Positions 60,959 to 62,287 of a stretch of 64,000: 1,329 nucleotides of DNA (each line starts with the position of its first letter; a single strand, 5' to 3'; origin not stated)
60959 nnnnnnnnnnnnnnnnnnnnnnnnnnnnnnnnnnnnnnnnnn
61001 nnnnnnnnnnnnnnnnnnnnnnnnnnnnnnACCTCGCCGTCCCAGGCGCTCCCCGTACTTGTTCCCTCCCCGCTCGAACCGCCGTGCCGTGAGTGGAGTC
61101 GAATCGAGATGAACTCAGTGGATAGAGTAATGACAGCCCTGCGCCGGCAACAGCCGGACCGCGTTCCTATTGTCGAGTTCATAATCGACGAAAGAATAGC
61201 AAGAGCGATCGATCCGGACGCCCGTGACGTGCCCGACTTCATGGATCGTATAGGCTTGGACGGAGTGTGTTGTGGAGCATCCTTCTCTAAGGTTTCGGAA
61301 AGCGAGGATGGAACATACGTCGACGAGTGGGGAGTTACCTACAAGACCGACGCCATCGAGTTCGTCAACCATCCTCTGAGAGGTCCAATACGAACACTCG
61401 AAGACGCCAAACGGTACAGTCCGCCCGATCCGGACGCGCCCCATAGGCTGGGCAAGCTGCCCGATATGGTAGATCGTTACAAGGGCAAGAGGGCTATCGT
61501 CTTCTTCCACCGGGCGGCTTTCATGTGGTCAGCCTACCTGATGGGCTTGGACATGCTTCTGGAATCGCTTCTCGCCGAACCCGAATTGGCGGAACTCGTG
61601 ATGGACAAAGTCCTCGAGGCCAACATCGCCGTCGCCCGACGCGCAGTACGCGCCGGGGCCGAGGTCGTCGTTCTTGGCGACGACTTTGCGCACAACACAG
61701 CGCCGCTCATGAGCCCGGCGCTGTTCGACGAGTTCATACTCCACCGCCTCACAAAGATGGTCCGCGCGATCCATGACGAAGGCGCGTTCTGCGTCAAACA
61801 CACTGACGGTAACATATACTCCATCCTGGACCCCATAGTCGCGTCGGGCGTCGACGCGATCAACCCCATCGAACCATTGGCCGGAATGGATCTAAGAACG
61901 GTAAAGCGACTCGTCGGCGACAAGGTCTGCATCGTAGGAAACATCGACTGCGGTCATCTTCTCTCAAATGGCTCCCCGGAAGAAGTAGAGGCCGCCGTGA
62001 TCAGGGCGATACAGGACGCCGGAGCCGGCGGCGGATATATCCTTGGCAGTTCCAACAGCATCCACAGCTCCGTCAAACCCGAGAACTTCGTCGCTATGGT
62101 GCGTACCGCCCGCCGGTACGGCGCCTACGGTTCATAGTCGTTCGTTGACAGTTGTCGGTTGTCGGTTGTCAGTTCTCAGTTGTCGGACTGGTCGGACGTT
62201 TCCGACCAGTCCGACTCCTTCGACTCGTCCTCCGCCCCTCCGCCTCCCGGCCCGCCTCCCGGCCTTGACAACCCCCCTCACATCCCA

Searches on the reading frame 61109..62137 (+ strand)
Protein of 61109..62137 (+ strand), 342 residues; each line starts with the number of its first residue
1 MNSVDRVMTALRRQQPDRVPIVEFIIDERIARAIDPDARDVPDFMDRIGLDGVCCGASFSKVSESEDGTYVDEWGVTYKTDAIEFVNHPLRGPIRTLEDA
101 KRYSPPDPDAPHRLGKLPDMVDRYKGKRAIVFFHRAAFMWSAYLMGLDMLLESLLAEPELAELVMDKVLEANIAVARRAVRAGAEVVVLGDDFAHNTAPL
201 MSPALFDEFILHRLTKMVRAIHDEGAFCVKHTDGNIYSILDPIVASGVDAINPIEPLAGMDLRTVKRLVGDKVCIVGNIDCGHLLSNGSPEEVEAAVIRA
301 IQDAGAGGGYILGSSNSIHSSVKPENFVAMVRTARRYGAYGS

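Call 11: search_protein_families(library=pfam, proteins=[window:61109-62137:+], max_evalue=0.01)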
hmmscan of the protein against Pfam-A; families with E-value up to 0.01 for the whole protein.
window:61109-62137:+ (342 aa): 1 family
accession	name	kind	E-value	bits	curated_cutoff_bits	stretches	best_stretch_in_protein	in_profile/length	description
PF01208.23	URO-D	-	1.7e-38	133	23.9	1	91-337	96-346/346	Uroporphyrinogen decarboxylase (URO-D)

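Call 12: search_protein_families(library=ncbifam, proteins=[window:61109-62137:+], max_evalue=0.01)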
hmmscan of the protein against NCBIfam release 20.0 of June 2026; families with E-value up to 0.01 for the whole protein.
window:61109-62137:+ (342 aa): 5 families
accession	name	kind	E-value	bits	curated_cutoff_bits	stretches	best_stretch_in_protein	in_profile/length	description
TIGR01463.1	mtaA_cmuA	subfamily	3.7e-29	102.1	235.4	1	109-336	119-337/340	MtaA/CmuA family methyltransferase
NF004889.0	PRK06252.1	subfamily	5.3e-27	94.7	244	1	140-337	151-336/340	methylcobalamin:coenzyme M methyltransferase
NF040654.1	MtaA_Meth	equivalog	9.6e-20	70.8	400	1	127-332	136-330/337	methylcobamide:CoM methyltransferase MtaA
NF041608.1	methylcob_mtaseMtbA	equivalog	2.5e-16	59.7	600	1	137-337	148-337/339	methylcobamide:CoM methyltransferase MtbA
TIGR01464.1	hemE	equivalog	3.7e-11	42.6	302.95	1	154-335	164-337/338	uroporphyrinogen decarboxylase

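Call 13: find_encoding_contigs(protein=window:61109-62137:+, flank=10000, max_places=10)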
Protein window:61109-62137:+ (342 aa): no gene with exactly this product is on record in the collection.

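Call 14: find_related_loci(query=window:61109-62137:+, collection=genome_contigs, flank=10000)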
Query window:61109-62137:+ (342 aa) in genome_contigs; peptide patterns used: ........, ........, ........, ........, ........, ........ (x = any residue, [..] = any of these).
143 stretches matched a pattern; 99 encode a relative of the query (tblastn E <= 1e-3); the best 80 are kept; 80 distinct loci.
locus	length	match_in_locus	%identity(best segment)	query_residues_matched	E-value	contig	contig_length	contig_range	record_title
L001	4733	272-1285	68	1-340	7e-158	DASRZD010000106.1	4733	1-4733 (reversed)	MAG TPA_asm: Armatimonadota bacterium isolate SMAG_U14142 k141_747896, whole genome shotgun sequence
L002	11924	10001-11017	66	1-340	2e-153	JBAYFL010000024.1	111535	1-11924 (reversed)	MAG: Verrucomicrobiia bacterium isolate SO_2016_GW1_10 scaffold00397_OW334_2016, whole genome shotgun sequence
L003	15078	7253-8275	65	1-342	3e-152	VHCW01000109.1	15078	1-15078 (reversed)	MAG: Verrucomicrobia bacterium isolate M_DeepCast_400m_m2_235 M_DeepCast_400m_m2_235_Ga0194112_10006772, whole genome sh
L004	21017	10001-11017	65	1-340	5e-152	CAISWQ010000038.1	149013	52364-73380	MAG: uncultured Lentisphaerae bacterium isolate LaPlata-15m-a_bin-260 genome assembly, contig: bin-260:038/125, whole ge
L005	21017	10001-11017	65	1-340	5e-152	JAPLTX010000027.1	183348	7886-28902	MAG: Verrucomicrobia bacterium isolate LacPavin_0818_WC55_MAG_62_14 LacPavin_0818_WC55_scaffold_678205, whole genome sho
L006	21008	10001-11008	65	1-337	3e-151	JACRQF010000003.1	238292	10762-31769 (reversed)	MAG: Verrucomicrobia bacterium isolate NC_groundwater_2006_Pr3_S-0.65um_64_6 SR2-18-Sp65_coassembly_scaffold_86030, whol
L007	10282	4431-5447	65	1-340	4e-151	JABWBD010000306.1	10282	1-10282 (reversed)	MAG: Pirellulales bacterium isolate MAG_21 scaffold_7750, whole genome shotgun sequence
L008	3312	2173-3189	65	1-340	2e-157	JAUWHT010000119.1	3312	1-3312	MAG: Pirellulales bacterium isolate CSMAG_2275 CSMAG_2275_k141_1560278_length_3312_cov_10.0000, whole genome shotgun seq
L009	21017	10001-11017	64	1-340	1e-150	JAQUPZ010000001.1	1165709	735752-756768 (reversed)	MAG: Kiritimatiellae bacterium isolate STD1_38 NODE_1_length_1165709_cov_7.488644_Sandtown_D1, whole genome shotgun sequ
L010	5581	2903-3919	65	1-340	4e-151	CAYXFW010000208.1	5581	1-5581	MAG TPA_asm: uncultured Verrucomicrobiota bacterium isolate SRP256446_co1_32 genome assembly, contig: NODE_10289_length_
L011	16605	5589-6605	64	1-340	2e-149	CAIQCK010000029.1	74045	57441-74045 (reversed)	uncultured bacterium isolate AM-2014_bin-0333 genome assembly, contig: bin-0333:029/126, whole genome shotgun sequence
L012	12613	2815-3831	64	1-340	3e-149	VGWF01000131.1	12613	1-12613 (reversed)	MAG: Lentisphaerae bacterium isolate K_DeepCast_100m_m2_028 K_DeepCast_100m_m2_028_Ga0194127_10006978, whole genome shot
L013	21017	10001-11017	67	1-340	4e-149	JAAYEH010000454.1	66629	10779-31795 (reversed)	MAG: Rhodopirellula sp. isolate AS06rmzACSIP_8 496976_AS06, whole genome shotgun sequence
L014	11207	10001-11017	64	1-340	4e-149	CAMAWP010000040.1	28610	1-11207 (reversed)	MAG: Akkermansia muciniphila isolate MaH-09apr19-44 genome assembly, contig: MaH-09apr19-C3655, whole genome shotgun seq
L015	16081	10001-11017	64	1-340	1e-148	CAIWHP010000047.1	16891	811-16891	MAG: uncultured Lentisphaerae bacterium isolate Loclat_bin-07389 genome assembly, contig: bin-07389:047/280, whole genom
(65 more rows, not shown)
